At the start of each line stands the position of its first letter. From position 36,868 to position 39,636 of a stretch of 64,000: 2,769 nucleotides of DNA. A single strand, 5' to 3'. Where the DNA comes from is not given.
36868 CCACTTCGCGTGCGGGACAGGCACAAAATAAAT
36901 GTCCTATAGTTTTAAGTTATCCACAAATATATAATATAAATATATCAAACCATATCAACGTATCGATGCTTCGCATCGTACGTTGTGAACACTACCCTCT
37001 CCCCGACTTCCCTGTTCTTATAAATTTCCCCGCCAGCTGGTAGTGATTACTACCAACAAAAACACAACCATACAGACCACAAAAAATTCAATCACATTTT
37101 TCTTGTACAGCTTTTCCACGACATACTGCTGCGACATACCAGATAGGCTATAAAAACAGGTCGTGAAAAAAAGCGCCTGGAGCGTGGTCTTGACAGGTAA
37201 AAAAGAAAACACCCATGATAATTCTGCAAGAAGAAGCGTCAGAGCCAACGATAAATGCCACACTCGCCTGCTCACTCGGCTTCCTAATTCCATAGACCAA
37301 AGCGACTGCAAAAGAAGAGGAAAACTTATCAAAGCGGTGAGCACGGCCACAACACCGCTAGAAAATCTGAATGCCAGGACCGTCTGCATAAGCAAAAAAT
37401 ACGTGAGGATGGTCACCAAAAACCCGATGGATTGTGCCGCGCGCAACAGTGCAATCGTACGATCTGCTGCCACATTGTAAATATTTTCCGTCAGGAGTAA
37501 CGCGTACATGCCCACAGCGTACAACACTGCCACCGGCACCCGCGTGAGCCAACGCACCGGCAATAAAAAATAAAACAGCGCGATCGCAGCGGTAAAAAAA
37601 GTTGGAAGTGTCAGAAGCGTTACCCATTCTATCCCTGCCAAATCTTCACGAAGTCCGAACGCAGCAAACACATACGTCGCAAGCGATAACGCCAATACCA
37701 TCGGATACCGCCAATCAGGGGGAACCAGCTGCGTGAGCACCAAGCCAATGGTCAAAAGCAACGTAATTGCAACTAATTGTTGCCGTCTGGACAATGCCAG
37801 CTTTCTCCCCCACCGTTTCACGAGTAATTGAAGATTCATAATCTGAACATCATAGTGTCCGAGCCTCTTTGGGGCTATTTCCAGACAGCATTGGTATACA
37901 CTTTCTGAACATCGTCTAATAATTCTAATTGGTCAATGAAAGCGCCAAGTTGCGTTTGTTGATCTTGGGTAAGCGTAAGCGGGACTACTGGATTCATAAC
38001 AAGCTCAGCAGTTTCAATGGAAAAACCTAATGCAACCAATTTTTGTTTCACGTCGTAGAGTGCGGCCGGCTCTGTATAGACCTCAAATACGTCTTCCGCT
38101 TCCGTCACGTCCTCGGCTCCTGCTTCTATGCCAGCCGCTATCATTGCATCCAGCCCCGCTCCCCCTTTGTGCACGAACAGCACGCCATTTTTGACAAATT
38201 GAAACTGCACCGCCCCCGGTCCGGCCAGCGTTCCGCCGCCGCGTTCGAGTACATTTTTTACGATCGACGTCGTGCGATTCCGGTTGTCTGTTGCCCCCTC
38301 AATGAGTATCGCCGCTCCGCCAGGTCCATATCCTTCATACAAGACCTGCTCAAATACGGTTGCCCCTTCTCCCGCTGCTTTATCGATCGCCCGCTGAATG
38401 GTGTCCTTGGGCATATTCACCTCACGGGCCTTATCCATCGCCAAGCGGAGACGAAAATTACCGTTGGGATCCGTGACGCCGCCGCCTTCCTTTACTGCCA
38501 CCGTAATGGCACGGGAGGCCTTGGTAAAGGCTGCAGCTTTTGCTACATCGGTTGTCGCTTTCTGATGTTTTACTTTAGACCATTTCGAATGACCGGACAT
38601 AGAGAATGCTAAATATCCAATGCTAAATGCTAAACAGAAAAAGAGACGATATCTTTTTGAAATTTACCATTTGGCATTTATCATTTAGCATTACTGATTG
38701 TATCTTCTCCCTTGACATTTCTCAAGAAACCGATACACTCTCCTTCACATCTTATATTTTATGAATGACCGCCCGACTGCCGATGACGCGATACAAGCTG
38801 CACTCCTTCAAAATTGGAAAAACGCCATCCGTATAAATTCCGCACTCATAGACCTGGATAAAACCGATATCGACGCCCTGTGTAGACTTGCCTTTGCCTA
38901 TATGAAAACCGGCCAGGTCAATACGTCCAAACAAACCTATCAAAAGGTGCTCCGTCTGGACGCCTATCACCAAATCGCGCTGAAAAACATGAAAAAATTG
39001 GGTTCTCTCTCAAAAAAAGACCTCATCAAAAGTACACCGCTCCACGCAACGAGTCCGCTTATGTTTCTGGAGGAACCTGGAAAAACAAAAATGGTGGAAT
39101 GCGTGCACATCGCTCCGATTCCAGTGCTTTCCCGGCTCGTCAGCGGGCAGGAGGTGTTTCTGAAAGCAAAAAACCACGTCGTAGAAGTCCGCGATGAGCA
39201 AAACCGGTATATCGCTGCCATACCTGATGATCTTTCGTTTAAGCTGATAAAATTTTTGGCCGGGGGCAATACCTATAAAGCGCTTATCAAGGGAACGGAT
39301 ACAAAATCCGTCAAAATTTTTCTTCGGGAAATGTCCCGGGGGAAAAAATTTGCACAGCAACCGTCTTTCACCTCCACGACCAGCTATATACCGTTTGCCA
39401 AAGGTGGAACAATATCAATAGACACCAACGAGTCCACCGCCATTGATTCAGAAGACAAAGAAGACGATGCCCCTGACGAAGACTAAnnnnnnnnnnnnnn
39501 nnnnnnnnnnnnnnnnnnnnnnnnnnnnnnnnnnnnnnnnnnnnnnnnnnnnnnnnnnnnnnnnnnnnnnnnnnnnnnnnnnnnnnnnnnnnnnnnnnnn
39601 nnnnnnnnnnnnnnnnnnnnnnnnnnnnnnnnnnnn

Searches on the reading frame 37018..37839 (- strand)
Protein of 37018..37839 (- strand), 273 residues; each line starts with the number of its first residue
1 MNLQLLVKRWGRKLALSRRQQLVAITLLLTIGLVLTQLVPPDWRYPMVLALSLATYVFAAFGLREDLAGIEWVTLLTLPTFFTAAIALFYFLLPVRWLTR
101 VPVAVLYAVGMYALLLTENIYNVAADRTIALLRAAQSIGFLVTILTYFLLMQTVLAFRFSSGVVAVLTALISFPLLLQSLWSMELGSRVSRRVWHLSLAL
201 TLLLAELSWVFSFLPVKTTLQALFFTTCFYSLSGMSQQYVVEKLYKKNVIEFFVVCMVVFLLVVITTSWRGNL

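Call 26: search_protein_families(library=pfam, proteins=[window:37018-37839:-], max_evalue=0.001)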
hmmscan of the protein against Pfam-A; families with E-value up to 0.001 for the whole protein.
window:37018-37839:- (273 aa): 1 family
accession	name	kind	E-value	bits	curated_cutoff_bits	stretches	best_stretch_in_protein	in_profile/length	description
PF18900.5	DUF5656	-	2.3e-09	37.4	23.3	1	98-266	80-240/242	Protein of unknown function (DUF5656)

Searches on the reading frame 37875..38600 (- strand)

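Call 29: search_protein_families(library=pfam, proteins=[window:37875-38600:-], max_evalue=0.001)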
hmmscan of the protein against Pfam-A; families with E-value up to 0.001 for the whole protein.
window:37875-38600:- (241 aa): 2 families
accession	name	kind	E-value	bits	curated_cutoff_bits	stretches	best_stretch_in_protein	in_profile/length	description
PF01709.26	Transcrip_reg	-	9.2e-46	155.9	27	1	83-238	1-160/160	TACO1/YebC second and third domain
PF20772.2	TACO1_YebC_N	-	2.2e-29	102.1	36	1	5-78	1-73/73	TACO1/YebC protein N-terminal domain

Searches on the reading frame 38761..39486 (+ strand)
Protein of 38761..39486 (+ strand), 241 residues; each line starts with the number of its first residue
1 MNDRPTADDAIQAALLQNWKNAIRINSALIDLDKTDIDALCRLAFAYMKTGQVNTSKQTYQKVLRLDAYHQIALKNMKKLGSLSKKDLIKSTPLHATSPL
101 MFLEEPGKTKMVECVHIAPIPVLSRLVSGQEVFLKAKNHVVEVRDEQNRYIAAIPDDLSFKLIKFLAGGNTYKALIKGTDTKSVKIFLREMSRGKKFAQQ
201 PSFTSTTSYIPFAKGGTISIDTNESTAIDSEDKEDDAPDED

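Call 29: search_protein_families(library=pfam, proteins=[window:38761-39486:+], max_evalue=0.001)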
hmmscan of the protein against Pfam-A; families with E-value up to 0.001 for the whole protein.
window:38761-39486:+ (241 aa): 3 families
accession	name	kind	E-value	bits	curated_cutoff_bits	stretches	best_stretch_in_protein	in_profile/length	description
PF13181.12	TPR_8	-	0.00012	22.4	25.7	1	38-68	2-32/34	Tetratricopeptide repeat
PF00515.34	TPR_1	-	0.00028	21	27.8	0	38-67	2-31/34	Tetratricopeptide repeat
PF13414.12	TPR_11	-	0.00047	20.2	26.8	0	28-51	19-42/42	TPR repeat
